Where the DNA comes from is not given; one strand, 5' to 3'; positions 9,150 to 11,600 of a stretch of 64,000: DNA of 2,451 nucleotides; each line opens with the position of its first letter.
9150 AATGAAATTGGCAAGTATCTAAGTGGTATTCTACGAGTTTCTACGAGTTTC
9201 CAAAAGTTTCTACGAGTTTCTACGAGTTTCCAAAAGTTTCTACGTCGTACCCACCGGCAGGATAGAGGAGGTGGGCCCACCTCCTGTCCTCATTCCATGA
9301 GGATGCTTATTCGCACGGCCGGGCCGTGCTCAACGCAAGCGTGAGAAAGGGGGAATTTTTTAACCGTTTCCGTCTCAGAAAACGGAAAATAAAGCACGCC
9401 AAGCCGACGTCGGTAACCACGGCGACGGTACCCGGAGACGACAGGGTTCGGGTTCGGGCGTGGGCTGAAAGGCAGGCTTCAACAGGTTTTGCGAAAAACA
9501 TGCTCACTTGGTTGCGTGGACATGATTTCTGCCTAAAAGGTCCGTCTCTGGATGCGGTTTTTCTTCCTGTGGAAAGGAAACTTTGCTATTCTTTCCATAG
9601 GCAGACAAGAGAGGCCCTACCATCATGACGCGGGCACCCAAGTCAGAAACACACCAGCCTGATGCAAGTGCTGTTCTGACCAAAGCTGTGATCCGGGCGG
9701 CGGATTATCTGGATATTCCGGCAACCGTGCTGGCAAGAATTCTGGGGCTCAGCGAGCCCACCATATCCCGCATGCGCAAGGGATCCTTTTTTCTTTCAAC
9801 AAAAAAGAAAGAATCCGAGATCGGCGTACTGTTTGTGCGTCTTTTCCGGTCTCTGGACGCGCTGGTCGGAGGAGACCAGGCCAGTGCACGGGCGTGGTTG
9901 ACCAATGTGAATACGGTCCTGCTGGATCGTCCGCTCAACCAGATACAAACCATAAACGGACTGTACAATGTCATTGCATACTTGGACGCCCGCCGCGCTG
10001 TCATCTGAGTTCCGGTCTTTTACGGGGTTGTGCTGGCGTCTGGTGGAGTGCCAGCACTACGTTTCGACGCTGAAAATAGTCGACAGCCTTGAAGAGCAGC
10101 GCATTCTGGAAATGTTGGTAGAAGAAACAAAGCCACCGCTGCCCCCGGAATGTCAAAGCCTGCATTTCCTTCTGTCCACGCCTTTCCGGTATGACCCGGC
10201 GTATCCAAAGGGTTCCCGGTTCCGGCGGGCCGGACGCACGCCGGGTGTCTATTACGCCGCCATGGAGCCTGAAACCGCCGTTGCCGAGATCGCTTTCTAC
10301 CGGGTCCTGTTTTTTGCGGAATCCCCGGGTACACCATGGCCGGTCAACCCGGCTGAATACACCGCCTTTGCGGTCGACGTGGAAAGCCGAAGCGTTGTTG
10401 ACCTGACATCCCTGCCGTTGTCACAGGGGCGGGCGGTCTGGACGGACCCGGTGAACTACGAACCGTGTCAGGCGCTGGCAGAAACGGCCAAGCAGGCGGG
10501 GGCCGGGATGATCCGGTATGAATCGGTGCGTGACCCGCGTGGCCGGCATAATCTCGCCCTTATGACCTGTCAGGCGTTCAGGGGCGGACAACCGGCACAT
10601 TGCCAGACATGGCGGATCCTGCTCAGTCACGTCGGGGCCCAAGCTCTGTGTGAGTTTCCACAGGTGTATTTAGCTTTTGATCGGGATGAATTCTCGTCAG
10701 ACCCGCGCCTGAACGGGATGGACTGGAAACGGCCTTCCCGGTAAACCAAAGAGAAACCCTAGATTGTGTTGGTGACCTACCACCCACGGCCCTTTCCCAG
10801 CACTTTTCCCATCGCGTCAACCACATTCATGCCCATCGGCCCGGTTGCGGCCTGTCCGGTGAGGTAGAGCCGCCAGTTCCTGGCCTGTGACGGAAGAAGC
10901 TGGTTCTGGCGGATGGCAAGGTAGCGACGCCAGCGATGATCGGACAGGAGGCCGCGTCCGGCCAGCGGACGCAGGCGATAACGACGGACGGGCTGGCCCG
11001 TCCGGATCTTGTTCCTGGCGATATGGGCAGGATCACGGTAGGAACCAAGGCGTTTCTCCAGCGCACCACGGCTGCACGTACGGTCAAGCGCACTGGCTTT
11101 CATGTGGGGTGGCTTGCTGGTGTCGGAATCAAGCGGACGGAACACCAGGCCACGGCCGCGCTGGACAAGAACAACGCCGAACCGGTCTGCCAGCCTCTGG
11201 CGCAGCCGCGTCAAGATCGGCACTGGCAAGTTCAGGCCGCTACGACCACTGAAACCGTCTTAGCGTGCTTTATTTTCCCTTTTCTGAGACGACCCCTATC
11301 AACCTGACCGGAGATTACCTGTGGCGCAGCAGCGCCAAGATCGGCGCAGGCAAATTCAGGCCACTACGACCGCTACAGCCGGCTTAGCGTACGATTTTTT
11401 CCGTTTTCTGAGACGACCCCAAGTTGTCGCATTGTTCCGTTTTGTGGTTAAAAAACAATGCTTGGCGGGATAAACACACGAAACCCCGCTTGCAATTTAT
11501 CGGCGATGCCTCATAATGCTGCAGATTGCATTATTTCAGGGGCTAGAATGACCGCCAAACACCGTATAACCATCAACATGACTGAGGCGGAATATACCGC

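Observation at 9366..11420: Transposase-less Tn21-type (Tn3-family) element carrying a RES-Xre toxin-antitoxin pair, bounded by 38-bp IRs, with two stacked tnpA 3'-end relics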

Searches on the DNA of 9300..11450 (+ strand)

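Call 3: search_dna_similar(query=window:9300-11450:+, collection=plasmids, mode=near, max_rows=30)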
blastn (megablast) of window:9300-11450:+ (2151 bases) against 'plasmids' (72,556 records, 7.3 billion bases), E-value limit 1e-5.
Records with a match: 1890; places in all: 2084; records where one place covers at least 80% of the query: 0.
Best place of each record, by identity: >=99% 18; 95-99% 1776; 90-95% 29; 80-90% 67.
By first word of the organism name: Escherichia 739; Klebsiella 387; Salmonella 331; Enterobacter 79; Providencia 62; Citrobacter 39; Aeromonas 36; Proteus 27; Shigella 25; Pseudomonas 21; and 42 more.
By predicted mobility (MOB-suite, as given by PLSDB): conjugative 1267; non-mobilizable 403; mobilizable 220.
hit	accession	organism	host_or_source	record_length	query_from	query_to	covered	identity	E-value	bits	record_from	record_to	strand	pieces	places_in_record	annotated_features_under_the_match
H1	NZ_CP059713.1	Enterobacter hormaechei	Homo sapiens,blood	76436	1999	2134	6%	89.7%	1e-39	172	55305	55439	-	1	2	Tn3-like element ISPa38 family transposase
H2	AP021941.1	Aeromonas veronii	-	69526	1999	2133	6%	88.3%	3e-36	161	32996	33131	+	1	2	DDE transposase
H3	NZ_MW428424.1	Escherichia coli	-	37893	1999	2131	6%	89.6%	2e-38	169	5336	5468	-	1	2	Tn3 family transposase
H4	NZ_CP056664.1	Enterobacter hormaechei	culture,Wastewater influent sample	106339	2000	2127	6%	92.2%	2e-42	182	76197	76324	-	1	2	ProQ/FINO family protein | Tn3 family transposase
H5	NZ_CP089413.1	Klebsiella oxytoca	-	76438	1999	2122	6%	95.2%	8e-47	196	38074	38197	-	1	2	Tn3 family transposase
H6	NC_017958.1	Tistrella mobilis KA081020-065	-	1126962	1999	2123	6%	93.6%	5e-44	187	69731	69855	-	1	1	record has no annotation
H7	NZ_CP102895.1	Klebsiella quasipneumoniae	animal,mixed culture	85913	1999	2128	6%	89.2%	9e-37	163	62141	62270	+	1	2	hypothetical protein | Tn3-like element TnAs3 family transposase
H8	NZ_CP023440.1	Thauera sp. K11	cell culture,sludge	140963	1999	2121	6%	93.5%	7e-43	183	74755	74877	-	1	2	Tn3 family transposase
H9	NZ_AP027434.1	Escherichia coli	Sus scrofa,cell culture,feces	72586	1999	2126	6%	89.1%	1e-35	159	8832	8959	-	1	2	Tn3 family transposase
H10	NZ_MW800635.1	Escherichia coli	-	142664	1999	2125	6%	89.8%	9e-37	163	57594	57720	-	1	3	Tn3 family transposase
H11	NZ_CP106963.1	Leclercia adecarboxylata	Homo sapiens,feces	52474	2000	2122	6%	92.7%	3e-41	178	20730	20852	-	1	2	Tn3 family transposase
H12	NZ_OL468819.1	Pseudomonas aeruginosa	-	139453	1999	2126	6%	89.1%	1e-35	159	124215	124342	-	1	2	Tn3-like element TnAs3 family transposase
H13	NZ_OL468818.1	Pseudomonas aeruginosa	-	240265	1999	2126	6%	89.1%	1e-35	159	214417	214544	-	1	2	Tn3-like element TnAs3 family transposase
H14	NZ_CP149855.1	Pseudomonas aeruginosa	Homo sapiens,urine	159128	1999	2126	6%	89.1%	1e-35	159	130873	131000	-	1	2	Tn3-like element TnAs3 family transposase | DUF4158 domain-containing protein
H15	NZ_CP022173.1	Aeromonas salmonicida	Atlantic salmon,The RAS Atlantic Salmon ...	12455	1999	2125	6%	89.1%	4e-35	158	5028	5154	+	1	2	Tn3 family transposase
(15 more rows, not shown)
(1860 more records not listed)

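Call 24: search_dna_similar(query=window:9300-10790:+, collection=plasmids, mode=distant, max_rows=25, max_evalue=0.001)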
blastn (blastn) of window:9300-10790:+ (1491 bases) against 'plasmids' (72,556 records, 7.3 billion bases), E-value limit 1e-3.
Records with a match: 3440; places in all: 4697; records where one place covers at least 80% of the query: 0.
Best place of each record, by identity: >=99% 1; 95-99% 1925; 90-95% 1506; 80-90% 4; 60-80% 4.
By first word of the organism name: Escherichia 1340; Klebsiella 846; Salmonella 401; Enterobacter 119; Pseudomonas 104; Citrobacter 94; Shigella 79; Providencia 63; Aeromonas 53; uncultured 46; and 64 more.
By predicted mobility (MOB-suite, as given by PLSDB): conjugative 2156; non-mobilizable 831; mobilizable 453.
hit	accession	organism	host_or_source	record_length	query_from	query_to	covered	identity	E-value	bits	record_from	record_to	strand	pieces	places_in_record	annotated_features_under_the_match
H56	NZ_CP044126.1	Rhizobium sp. BG4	Prosopis cineraria,pure bacterial ...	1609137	517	1324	54%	66.8%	2e-50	208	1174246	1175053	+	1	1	record has no annotation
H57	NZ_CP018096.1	Chelatococcus daeguensis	sigle cell,power plant biotrickling ...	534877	527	1270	50%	66.6%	1e-51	213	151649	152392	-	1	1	RES family NAD+ phosphorylase | antitoxin Xre/MbcA/ParS toxin-binding domain-containing protein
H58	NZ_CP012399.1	Chelatococcus sp. CO-6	whole organism,Shengli Oilfield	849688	527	1237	48%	66.7%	1e-51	213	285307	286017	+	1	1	RES family NAD+ phosphorylase | antitoxin Xre/MbcA/ParS toxin-binding domain-containing protein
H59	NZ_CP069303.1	Shinella sp. PSBB067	monoisolate,Minnesota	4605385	669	1081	28%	68.8%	3e-35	159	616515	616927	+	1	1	none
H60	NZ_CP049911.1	Diaphorobacter sp. HDW4A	Hydrophilus acuminatus,single bacterial ...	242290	52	107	4%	86.0%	5e-6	61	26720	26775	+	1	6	CZB domain-containing protein | Tn3 family transposase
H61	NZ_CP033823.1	Klebsiella sp. FDAARGOS_511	Homo sapiens,Endotracheal aspirate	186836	59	107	3%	87.8%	2e-6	63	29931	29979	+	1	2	Tn3-like element ISPa38 family transposase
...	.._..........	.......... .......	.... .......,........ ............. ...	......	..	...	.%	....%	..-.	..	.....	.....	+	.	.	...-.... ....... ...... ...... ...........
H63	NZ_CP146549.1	Klebsiella michiganensis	-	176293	59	107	3%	87.8%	2e-6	63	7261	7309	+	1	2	Tn3-like element ISPa38 family transposase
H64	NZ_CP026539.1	Solidesulfovibrio carbinolicus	-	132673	72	113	3%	90.5%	2e-5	59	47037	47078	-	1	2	hypothetical protein | recombinase family protein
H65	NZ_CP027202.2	Escherichia coli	Culture,Sewage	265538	72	108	2%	97.3%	2e-6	64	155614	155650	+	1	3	hypothetical protein | Tn3-like element TnAs3 family transposase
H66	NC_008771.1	Verminephrobacter eiseniae EF01-2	-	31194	72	107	2%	97.3%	2e-5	60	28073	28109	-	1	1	none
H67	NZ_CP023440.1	Thauera sp. K11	cell culture,sludge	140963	72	108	2%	94.6%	2e-5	59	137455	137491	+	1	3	none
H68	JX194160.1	uncultured bacterium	-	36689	72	108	2%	94.6%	2e-5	59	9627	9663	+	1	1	none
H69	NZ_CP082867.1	Cupriavidus pauculus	-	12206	72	108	2%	94.6%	2e-5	59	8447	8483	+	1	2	RHS repeat domain-containing protein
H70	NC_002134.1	Shigella flexneri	-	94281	72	107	2%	97.2%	5e-6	62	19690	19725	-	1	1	Tn3-like element TnAs3 family transposase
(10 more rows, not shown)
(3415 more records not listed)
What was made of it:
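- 9366..9403 (+): IR-1: a Tn21-type 38-bp terminal inverted repeat with its interior to the right. The outer 5 bp read GTTTC instead of GGGGT. Real homology runs 9371-9406. It matches thousands of Tn21/TnAs3 ends at 97% over 36 bp (call 24).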

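Call 26: get_annotated_region(hit=H61, flank=3500)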
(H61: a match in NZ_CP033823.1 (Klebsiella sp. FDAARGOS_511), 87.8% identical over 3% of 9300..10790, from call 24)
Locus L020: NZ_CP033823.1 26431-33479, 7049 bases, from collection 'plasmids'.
description: Klebsiella sp. FDAARGOS_511 plasmid unnamed1, complete sequence
organism: Klebsiella sp. FDAARGOS_511 (NCBI taxid 2488567)
taxonomy: Bacteria; Pseudomonadota; Gammaproteobacteria; Enterobacterales; Enterobacteriaceae; Klebsiella; Klebsiella sp. FDAARGOS 511
host: -; source: Homo sapiens,Endotracheal aspirate; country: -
typing (MOB-suite, as given by PLSDB): conjugative; replicon IncFIB,IncFII; relaxase MOBF; mating-pair formation MPF_F
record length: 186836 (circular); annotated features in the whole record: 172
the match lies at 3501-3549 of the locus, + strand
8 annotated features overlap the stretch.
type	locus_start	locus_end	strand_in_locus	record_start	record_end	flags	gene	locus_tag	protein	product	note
CDS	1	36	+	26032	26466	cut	tolA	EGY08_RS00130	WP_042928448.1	cell envelope integrity protein TolA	GO:0006810 - transport [Evidence IEA]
CDS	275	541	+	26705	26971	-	-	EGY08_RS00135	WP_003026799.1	DUF1778 domain-containing protein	-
CDS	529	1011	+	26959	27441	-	-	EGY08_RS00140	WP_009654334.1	GNAT family N-acetyltransferase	-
CDS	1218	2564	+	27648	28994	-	-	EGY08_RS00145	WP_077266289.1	ISNCY family transposase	-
CDS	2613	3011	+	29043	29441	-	-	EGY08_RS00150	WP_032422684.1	helix-turn-helix domain-containing protein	-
CDS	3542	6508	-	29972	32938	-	-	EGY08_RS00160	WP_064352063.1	Tn3-like element ISPa38 family transposase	GO:0006313 - DNA transposition [Evidence IEA]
CDS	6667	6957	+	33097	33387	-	-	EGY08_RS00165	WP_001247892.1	nucleotidyltransferase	-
CDS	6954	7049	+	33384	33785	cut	-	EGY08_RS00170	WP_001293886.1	DUF86 domain-containing protein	-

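Call 27: get_annotated_region(hit=H60, flank=3500)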
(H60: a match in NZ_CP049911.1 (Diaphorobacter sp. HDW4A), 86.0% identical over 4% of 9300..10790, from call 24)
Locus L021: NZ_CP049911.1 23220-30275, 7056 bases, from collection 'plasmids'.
description: Diaphorobacter sp. HDW4A plasmid p_unnamed1, complete sequence
organism: Diaphorobacter sp. HDW4A (NCBI taxid 2714924)
taxonomy: Bacteria; Pseudomonadota; Betaproteobacteria; Burkholderiales; Comamonadaceae; Diaphorobacter; Diaphorobacter sp. HDW4A
host: -; source: Hydrophilus acuminatus,single bacterial strain; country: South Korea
typing (MOB-suite, as given by PLSDB): non-mobilizable
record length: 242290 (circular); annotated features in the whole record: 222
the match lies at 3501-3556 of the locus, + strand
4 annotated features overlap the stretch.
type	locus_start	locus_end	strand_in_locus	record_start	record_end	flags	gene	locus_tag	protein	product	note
CDS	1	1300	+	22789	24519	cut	sulP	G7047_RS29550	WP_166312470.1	sulfate permease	GO:0008272 - sulfate transport [Evidence IEA]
CDS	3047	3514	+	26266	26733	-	-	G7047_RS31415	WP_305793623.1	CZB domain-containing protein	-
CDS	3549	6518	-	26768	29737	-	-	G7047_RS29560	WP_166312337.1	Tn3 family transposase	-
CDS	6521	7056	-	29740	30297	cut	-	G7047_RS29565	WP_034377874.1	recombinase family protein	GO:0006310 - DNA recombination [Evidence IEA]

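Call 36: search_dna_similar(query=window:11150-11300:+, collection=plasmids, mode=distant, max_rows=15, max_evalue=0.001)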
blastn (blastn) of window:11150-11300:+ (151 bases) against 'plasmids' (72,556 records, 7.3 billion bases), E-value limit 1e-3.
The search stops at 5000 records and this limit was reached: more records match than are counted here, and every count below describes the 5000 best-scoring records only.
Records with a match: at least 5000; places in all: 8091; records where one place covers at least 80% of the query: 0.
Best place of each record, by identity: 90-95% 2581; 80-90% 2416; 60-80% 3.
By first word of the organism name: Klebsiella 2356; Escherichia 1074; Salmonella 433; Enterobacter 391; Citrobacter 170; Pseudomonas 75; Providencia 63; Aeromonas 50; Shigella 44; Raoultella 39; and 62 more.
By predicted mobility (MOB-suite, as given by PLSDB): conjugative 3243; non-mobilizable 1212; mobilizable 545.
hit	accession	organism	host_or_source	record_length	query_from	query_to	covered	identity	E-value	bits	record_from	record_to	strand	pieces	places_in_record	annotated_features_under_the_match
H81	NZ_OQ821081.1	Klebsiella oxytoca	-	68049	45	151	71%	91.6%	9e-35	153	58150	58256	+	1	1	Tn3-like element ISPa38 family transposase | arsB: arsenite efflux transporter membrane subunit ArsB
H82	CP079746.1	Comamonas aquatica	cell culture,water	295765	45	151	71%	90.7%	4e-33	147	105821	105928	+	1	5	none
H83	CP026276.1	Klebsiella oxytoca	-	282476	45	151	71%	90.7%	1e-33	149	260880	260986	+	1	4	Tn3-like element ISPa38 family transposase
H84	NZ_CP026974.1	Achromobacter insolitus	Homo sapiens,endotracheal aspirate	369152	45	151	71%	90.7%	1e-33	149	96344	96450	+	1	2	Tn3 family transposase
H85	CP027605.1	Enterobacter cloacae complex sp.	-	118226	45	151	71%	90.7%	1e-33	149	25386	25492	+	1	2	none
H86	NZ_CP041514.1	Klebsiella michiganensis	cell culture,soil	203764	45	151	71%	90.7%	1e-33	149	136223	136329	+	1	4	Tn3-like element ISPa38 family transposase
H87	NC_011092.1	Salmonella enterica subsp. enterica serovar Schwarzengrund ...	-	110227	45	151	71%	90.7%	1e-33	149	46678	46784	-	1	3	Tn3-like element TnAs3 family transposase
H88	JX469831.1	uncultured bacterium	-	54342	45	151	71%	90.7%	1e-33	149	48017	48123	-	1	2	tnpA: Tn3 family transposase (x2)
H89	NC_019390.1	Klebsiella pneumoniae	-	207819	45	151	71%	90.7%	1e-33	149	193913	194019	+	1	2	Tn3-like element ISPa38 family transposase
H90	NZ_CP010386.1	Enterobacter hormaechei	Homo sapiens,Rectal swab,excreted ...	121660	45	151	71%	90.7%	1e-33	149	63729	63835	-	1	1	none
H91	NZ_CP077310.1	Enterobacter hormaechei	-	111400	45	151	71%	90.7%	1e-33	149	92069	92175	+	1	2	none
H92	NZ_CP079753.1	Raoultella ornithinolytica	cell culture,urine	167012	45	151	71%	90.7%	1e-33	149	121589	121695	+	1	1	arsenic transporter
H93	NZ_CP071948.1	Pseudomonas aeruginosa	Homo sapiens,whole organism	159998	45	151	71%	90.7%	1e-33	149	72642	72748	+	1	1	none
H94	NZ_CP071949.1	Pseudomonas aeruginosa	Homo sapiens,whole organism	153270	45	151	71%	90.7%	1e-33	149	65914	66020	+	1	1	none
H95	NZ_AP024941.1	Aeromonas caviae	-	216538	45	151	71%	90.7%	1e-33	149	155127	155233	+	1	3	none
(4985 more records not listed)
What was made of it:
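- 11194..11263 (+): tnpA relic 2: the last 22 codons plus the stop codon of a Tn21-subgroup transposase. It is joined directly to the relaxase stump. 91-92% DNA identity to ISPa38/TnAs3-type tnpA ends, starting at 11194 (call 36).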

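Call 47: get_annotated_region(hit=H70, flank=5000)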
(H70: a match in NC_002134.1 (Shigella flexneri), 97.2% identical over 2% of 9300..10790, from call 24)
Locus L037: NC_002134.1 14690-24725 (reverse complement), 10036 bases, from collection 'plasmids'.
description: Shigella flexneri 2b plasmid R100, complete sequence
organism: Shigella flexneri (NCBI taxid 1288825)
taxonomy: Bacteria; Pseudomonadota; Gammaproteobacteria; Enterobacterales; Enterobacteriaceae; Shigella; Shigella flexneri
host: -; source: -; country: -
typing (MOB-suite, as given by PLSDB): conjugative; replicon IncFIA; relaxase MOBF; mating-pair formation MPF_F
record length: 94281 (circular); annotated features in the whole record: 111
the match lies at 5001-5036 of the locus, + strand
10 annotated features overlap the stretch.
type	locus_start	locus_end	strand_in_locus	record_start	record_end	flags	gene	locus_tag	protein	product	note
CDS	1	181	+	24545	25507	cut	parM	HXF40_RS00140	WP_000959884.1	plasmid segregation protein ParM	-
CDS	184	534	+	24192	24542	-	-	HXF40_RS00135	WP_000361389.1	plasmid partitioning/stability family protein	-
CDS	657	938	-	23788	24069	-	-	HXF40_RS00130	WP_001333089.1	hypothetical protein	-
CDS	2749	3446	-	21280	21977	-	-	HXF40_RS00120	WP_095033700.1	IS1-like element IS1B family transposase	GO:0006313 - DNA transposition [Evidence IEA]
CDS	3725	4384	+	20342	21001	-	-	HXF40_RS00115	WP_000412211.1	type A-1 chloramphenicol O-acetyltransferase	-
predicted_resistance_gene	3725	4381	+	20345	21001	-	catA1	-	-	type A-1 chloramphenicol O-acetyltransferase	predicted by amrfinderplus; class PHENICOL; identity 100.0%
CDS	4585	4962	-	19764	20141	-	-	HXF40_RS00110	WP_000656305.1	GNAT family N-acetyltransferase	-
CDS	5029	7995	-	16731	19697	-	-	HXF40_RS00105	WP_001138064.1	Tn3-like element TnAs3 family transposase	GO:0006313 - DNA transposition [Evidence IEA]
CDS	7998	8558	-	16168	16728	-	-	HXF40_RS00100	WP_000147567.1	recombinase family protein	GO:0006310 - DNA recombination [Evidence IEA]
CDS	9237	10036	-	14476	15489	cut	intI1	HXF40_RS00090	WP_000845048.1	class 1 integron integrase IntI1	-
